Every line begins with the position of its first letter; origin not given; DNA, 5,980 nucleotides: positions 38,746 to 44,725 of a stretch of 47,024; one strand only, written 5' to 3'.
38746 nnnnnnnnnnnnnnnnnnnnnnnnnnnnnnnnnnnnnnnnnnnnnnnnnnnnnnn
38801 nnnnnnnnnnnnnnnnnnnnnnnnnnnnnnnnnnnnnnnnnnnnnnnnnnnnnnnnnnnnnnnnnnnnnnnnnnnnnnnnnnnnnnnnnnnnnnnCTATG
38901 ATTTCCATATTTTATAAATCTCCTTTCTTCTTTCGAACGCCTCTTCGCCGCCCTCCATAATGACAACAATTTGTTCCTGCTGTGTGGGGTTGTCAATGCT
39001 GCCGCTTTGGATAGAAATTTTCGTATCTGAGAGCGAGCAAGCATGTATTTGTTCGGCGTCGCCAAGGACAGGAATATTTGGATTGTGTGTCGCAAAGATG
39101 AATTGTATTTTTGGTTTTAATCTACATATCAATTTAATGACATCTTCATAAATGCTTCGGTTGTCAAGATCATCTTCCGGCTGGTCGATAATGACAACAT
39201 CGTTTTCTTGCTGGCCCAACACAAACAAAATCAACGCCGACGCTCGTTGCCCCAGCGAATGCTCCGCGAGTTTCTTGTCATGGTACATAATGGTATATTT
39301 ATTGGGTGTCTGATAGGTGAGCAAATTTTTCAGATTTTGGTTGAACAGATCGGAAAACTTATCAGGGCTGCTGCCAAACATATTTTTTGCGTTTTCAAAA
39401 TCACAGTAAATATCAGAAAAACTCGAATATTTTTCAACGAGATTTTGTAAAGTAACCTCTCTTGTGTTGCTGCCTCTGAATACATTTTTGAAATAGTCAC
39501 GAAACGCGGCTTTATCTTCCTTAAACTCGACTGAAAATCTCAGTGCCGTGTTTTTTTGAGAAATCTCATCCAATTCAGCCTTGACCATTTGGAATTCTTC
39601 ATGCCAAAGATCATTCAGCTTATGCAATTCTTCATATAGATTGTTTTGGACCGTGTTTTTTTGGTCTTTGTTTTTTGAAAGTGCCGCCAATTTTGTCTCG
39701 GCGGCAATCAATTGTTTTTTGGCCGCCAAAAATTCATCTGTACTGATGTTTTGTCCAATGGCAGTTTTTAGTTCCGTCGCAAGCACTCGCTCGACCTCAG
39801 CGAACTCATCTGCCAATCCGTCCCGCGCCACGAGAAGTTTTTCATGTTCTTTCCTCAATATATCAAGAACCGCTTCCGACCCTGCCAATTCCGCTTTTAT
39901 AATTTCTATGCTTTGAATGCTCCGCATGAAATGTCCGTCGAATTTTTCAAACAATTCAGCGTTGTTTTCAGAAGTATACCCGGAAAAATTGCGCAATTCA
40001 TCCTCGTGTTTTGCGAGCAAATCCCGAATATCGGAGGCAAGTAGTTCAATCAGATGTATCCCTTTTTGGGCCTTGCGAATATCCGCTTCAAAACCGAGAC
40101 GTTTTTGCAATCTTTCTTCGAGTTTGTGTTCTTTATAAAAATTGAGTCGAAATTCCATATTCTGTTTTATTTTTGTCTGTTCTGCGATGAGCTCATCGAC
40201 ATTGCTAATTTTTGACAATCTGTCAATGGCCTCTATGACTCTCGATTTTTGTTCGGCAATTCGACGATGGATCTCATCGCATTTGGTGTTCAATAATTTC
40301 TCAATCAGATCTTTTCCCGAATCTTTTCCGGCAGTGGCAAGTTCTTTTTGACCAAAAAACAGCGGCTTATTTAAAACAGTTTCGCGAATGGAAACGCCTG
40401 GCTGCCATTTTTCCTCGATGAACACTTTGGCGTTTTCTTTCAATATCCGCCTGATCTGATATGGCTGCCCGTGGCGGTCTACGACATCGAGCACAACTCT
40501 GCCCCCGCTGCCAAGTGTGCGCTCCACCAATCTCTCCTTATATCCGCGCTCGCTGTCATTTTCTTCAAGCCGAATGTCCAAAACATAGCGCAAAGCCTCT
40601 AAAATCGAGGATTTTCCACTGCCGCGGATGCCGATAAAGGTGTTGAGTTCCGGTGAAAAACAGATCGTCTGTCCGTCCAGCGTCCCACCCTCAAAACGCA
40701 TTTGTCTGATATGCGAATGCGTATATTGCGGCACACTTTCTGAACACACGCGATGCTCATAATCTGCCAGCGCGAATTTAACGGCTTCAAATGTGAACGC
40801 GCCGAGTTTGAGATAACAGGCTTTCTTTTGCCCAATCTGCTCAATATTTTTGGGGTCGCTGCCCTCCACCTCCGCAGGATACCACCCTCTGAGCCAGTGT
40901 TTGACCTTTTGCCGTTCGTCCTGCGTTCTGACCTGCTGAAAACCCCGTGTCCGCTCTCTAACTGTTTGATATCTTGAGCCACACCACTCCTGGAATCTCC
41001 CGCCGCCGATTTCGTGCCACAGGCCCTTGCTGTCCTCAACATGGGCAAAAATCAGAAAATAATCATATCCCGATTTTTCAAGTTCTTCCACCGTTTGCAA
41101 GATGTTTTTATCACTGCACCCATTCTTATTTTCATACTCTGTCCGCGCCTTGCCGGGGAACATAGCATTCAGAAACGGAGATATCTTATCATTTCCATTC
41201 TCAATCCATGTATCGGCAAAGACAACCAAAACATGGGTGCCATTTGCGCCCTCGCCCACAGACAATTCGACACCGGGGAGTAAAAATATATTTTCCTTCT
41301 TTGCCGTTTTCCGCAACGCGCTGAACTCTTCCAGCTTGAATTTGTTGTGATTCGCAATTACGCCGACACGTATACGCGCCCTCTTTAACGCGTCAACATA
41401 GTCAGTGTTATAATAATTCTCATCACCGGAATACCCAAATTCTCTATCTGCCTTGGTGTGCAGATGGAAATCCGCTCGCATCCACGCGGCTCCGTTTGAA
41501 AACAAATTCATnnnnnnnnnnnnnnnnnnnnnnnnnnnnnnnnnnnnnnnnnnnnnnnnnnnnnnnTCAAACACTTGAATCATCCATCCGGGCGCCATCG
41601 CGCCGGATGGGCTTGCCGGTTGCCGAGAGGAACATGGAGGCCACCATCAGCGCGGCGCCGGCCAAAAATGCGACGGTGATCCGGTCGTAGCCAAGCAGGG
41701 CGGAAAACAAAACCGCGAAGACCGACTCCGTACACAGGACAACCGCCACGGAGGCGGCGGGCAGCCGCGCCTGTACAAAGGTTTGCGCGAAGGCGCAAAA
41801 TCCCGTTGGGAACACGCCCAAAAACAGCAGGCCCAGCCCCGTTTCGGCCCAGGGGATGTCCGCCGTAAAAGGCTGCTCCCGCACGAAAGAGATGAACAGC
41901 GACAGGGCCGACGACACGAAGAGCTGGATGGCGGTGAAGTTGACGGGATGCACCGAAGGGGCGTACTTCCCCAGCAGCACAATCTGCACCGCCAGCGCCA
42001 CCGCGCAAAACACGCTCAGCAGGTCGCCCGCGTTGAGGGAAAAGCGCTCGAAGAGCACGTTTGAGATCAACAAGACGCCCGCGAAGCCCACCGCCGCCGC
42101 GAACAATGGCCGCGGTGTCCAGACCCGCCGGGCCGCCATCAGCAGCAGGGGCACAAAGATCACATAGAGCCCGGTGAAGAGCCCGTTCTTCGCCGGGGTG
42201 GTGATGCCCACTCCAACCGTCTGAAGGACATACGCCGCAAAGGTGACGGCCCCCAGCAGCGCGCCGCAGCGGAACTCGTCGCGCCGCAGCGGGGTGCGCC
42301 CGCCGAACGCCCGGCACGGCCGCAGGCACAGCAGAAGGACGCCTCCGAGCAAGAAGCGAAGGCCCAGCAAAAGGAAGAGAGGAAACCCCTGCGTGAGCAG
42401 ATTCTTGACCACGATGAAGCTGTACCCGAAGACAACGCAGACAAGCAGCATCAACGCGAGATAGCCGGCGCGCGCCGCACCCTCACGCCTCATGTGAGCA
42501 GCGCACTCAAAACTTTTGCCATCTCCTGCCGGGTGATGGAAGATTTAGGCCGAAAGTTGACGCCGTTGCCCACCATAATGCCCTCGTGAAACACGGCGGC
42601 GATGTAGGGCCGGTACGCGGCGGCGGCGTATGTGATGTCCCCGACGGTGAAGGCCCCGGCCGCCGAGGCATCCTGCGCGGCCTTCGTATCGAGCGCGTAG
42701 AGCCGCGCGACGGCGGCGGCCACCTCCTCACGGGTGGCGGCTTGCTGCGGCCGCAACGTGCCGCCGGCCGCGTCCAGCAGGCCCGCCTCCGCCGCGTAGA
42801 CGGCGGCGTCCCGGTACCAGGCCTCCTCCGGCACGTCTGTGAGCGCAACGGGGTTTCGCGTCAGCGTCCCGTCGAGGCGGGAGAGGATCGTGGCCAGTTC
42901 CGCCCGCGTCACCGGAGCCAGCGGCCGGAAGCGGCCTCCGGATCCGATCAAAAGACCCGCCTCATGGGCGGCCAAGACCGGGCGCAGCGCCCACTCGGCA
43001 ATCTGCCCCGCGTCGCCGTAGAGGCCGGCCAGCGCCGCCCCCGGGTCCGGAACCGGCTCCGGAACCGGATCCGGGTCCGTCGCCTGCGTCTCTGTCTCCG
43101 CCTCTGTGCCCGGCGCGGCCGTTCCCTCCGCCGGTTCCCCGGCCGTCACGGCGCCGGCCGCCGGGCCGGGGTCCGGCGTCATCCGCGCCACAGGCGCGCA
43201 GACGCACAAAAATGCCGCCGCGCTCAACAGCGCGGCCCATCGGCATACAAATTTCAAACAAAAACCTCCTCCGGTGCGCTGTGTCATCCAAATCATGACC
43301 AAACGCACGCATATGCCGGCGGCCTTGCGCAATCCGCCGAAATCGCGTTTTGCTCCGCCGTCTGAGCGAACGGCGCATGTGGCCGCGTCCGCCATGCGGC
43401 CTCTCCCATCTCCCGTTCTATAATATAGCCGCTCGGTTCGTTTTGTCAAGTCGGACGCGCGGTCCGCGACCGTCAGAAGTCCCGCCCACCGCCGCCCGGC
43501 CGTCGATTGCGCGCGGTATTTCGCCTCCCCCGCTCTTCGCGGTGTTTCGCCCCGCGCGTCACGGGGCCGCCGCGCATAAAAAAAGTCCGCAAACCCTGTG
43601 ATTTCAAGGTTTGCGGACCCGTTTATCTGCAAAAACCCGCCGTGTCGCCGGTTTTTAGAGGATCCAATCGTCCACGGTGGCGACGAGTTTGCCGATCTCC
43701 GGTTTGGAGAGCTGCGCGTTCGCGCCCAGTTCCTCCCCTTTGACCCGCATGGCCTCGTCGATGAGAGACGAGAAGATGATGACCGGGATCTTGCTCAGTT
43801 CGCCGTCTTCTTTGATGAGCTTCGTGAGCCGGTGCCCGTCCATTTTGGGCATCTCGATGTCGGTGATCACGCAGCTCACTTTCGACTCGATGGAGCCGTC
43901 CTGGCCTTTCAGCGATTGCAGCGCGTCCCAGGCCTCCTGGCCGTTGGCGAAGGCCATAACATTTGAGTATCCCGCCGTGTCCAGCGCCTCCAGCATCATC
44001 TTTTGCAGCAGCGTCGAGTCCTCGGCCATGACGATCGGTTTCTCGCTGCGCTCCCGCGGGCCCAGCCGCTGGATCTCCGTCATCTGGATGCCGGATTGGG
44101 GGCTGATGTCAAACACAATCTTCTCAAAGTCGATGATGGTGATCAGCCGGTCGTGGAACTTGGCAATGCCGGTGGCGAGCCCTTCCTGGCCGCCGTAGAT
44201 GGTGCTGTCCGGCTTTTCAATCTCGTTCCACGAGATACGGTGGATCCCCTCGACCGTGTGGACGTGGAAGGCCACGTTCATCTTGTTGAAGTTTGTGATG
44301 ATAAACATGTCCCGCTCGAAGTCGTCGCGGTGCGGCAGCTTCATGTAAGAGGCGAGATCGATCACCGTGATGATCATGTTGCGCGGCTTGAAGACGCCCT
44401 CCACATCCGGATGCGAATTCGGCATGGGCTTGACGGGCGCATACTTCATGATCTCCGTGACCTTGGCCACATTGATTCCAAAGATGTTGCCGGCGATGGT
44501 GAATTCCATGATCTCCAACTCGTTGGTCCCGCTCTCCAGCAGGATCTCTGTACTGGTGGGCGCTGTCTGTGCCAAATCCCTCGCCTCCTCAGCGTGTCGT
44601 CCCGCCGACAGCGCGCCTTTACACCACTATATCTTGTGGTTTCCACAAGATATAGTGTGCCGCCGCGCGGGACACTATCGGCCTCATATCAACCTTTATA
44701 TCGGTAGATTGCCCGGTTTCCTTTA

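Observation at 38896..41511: Single-chain Mre11/Rad50-like design: PHP phosphoesterase fused to an SMC/Rad50-type ATPase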

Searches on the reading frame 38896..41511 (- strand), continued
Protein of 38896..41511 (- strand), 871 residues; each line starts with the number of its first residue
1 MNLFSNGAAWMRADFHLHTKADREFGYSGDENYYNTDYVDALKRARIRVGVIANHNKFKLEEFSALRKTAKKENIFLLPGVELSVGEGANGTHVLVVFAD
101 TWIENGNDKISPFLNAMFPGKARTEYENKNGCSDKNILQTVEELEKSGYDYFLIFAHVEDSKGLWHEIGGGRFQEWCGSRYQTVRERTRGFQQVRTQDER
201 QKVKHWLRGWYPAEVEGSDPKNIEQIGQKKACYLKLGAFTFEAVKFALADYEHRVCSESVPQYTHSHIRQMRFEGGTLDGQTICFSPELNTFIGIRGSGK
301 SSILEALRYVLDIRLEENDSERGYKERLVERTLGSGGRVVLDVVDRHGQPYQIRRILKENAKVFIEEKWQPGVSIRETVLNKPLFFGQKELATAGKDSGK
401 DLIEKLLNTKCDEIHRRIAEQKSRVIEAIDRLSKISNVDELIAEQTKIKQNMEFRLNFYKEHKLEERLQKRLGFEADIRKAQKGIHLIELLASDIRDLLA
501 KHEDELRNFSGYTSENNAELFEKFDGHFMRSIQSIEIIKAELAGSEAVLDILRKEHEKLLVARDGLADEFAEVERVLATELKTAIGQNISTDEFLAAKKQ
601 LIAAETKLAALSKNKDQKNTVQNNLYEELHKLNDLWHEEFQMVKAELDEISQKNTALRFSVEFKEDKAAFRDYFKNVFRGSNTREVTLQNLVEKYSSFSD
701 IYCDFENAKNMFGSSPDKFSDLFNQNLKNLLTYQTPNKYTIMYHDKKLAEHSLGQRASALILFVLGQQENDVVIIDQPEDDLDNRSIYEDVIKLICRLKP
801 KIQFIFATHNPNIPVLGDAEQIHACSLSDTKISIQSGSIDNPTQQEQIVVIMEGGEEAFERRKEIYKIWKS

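Call 94: search_protein_families(library=padloc, proteins=[L006:2477-6004:+, L006:9770-12544:+, L047:2690-3136:+, L048:7163-7600:+], max_evalue=0.00001)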
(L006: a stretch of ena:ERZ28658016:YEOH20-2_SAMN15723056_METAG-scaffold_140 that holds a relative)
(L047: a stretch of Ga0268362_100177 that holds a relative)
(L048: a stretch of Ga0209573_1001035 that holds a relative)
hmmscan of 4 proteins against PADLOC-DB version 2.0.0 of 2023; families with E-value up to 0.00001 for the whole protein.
L006:2477-6004:+ (1175 aa): 50 families (the best 25 are shown)
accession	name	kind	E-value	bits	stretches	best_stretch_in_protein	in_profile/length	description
PDLC00659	HmaA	-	0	1638.2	1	1-1167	1-1170/1176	SNF2 helicase / DEAD-box helicase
PDLC02620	DrmD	-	6.2e-121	403.2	1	97-705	92-686/1060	DrmD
PDLC02500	BrxHI|BrxHII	-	1.3e-100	336.4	1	79-742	65-708/933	BrxHI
PDLC02621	DrmD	-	3.4e-97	324.9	1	125-840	141-856/1040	DrmD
PDLC02504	BrxHI|BrxHII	-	1.5e-92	309.1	1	73-1014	78-968/971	BrxHII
PDLC02572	DrmA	-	2.8e-70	235.4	1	125-610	138-635/1043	DrmA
PDLC02632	DrmD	-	9.2e-66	220.7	1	124-614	142-642/662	DrmD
PDLC02619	DrmD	-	3.1e-56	189.1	2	93-536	21-450/872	DrmD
PDLC02623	DrmD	-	4.4e-55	185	2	330-656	404-678/1040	DrmD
PDLC02633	DrmD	-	1.1e-54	183.7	1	125-600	145-631/839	DrmD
PDLC02634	DrmD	-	1.2e-50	170.3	1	98-628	85-614/900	DrmD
PDLC02624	DrmD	-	4.6e-46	155.6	1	143-603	2-471/652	DrmD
PDLC02840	DpdE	-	2.3e-40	136.8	2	98-289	153-321/1091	DpdE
PDLC02843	DpdE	-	2e-36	123.3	2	97-290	151-317/1091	DpdE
PDLC02853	DpdE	-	1.2e-34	117.4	1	79-628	72-631/985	DpdE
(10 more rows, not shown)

L006:9770-12544:+ (924 aa): 7 families
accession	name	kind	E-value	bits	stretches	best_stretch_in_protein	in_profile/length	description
PDLC00660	HmaB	-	0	1181.3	1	3-914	7-958/967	DNA-adenine methylase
PDLC00661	HmaB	-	0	1160.3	1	4-914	7-964/973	DNA-adenine methylase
PDLC03352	MTase_II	-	1.3e-35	120.6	2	365-552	407-598/1023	Type II methyltransferase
PDLC03233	MTase_II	-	2.3e-33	113.7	2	226-705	211-668/731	Type II methyltransferase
PDLC02189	DUF1156_MTase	-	1.5e-27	94.2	2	110-156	161-207/944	-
PDLC03314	MTase_II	-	1.1e-16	58.1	2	430-707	460-700/944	Type II methyltransferase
PDLC03322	MTase_II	-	2e-07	28.2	1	107-152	59-104/446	Type II methyltransferase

L047:2690-3136:+ (148 aa): 0 families

L048:7163-7600:+ (145 aa): 0 families

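Call 95: search_protein_families(library=pfam, proteins=[L047:2690-3136:+, L048:7163-7600:+], max_evalue=0.01)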
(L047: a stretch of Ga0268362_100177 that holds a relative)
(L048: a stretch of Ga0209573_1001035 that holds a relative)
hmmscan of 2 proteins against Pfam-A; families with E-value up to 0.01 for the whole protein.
L047:2690-3136:+ (148 aa): 5 families
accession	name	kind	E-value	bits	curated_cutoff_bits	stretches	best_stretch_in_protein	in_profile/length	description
PF00583.31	Acetyltransf_1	-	1.7e-10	41.6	20.7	1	27-122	20-116/116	Acetyltransferase (GNAT) family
PF08445.16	FR47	-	7.8e-08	32.6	22.1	1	60-123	16-78/86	FR47-like protein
PF13673.13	Acetyltransf_10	-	5.2e-07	30.1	23.6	1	33-124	23-109/128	Acetyltransferase (GNAT) domain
PF13508.13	Acetyltransf_7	-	8.9e-06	26.4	27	1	48-124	10-84/84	Acetyltransferase (GNAT) domain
PF13420.13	Acetyltransf_4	-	0.0031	18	24.3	1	32-123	37-135/155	Acetyltransferase (GNAT) domain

L048:7163-7600:+ (145 aa): 4 families
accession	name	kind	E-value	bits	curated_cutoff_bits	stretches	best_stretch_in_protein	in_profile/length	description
PF00583.31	Acetyltransf_1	-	5.2e-10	40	20.7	1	30-121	24-116/116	Acetyltransferase (GNAT) family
PF13508.13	Acetyltransf_7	-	1.1e-05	26.1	27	1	47-122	10-83/84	Acetyltransferase (GNAT) domain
PF08445.16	FR47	-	1.8e-05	25.1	22.1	1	59-123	16-79/86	FR47-like protein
PF13673.13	Acetyltransf_10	-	0.00018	21.9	23.6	1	37-123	28-109/128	Acetyltransferase (GNAT) domain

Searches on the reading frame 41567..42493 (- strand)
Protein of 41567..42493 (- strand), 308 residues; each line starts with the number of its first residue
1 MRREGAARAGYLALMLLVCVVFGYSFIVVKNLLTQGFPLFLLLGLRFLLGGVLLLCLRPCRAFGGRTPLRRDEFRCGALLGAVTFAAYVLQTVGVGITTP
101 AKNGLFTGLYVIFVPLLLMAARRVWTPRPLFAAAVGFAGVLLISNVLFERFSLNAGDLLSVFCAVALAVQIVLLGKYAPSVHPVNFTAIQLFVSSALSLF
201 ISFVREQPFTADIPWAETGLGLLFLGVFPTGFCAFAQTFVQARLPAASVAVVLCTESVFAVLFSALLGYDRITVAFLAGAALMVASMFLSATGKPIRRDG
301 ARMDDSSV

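Call 89: search_protein_families(library=pfam, proteins=[window:41567-42493:-], max_evalue=0.0001)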
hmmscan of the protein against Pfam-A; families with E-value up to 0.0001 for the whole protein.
window:41567-42493:- (308 aa): 1 family
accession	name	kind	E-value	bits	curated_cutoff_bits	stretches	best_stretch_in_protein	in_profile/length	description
PF00892.27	EamA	-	1.3e-25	90.7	28.2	2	155-290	2-133/135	EamA-like transporter family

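Call 90: find_encoding_contigs(protein=window:41567-42493:-, flank=6000, max_places=6)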
Protein window:41567-42493:- (308 aa): 1 contig read that carries it; 1 place shown.
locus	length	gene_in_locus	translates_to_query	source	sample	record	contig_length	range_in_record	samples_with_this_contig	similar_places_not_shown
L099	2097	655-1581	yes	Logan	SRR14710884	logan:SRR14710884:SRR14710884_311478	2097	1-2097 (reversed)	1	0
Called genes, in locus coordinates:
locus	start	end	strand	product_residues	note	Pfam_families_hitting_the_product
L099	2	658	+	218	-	?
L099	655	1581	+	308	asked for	PF00892:EamA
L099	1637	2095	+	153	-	?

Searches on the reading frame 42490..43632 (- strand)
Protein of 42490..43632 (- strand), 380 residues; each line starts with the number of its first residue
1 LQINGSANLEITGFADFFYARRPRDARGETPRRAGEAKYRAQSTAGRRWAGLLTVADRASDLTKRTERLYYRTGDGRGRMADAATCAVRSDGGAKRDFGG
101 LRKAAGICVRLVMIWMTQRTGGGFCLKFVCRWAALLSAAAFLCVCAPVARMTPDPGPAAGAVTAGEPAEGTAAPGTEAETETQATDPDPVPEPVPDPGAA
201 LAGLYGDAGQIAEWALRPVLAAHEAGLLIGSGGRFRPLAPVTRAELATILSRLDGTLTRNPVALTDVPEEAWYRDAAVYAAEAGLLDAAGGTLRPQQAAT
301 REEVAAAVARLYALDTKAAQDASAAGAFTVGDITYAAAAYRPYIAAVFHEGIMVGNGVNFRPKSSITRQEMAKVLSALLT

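Call 89: search_protein_families(library=pfam, proteins=[window:42490-43632:-], max_evalue=0.0001)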
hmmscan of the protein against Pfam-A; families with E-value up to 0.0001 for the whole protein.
window:42490-43632:- (380 aa): 1 family
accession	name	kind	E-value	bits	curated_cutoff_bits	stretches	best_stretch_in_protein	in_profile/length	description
PF00395.25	SLH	-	4.1e-23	81.5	20.8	2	205-247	2-44/44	S-layer homology domain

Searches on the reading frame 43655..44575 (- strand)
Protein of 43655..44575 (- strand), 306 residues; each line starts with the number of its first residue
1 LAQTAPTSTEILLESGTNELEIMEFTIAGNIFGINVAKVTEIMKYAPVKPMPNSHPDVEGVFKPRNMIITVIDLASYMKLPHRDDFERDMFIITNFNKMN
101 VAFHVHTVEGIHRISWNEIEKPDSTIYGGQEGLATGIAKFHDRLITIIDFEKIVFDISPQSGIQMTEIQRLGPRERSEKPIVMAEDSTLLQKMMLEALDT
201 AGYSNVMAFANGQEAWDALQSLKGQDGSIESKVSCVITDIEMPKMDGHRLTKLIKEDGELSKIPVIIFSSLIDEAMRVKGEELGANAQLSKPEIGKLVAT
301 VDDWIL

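Call 89: search_protein_families(library=pfam, proteins=[window:43655-44575:-], max_evalue=0.0001)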
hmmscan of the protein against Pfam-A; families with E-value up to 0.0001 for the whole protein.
window:43655-44575:- (306 aa): 2 families
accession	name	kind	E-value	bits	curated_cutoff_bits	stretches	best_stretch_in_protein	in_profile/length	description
PF01584.24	CheW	-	3e-30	105.1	23.5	1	22-154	2-134/138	CheW-like domain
PF00072.30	Response_reg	-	3.8e-19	69.3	30.2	1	181-301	1-110/111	Response regulator receiver domain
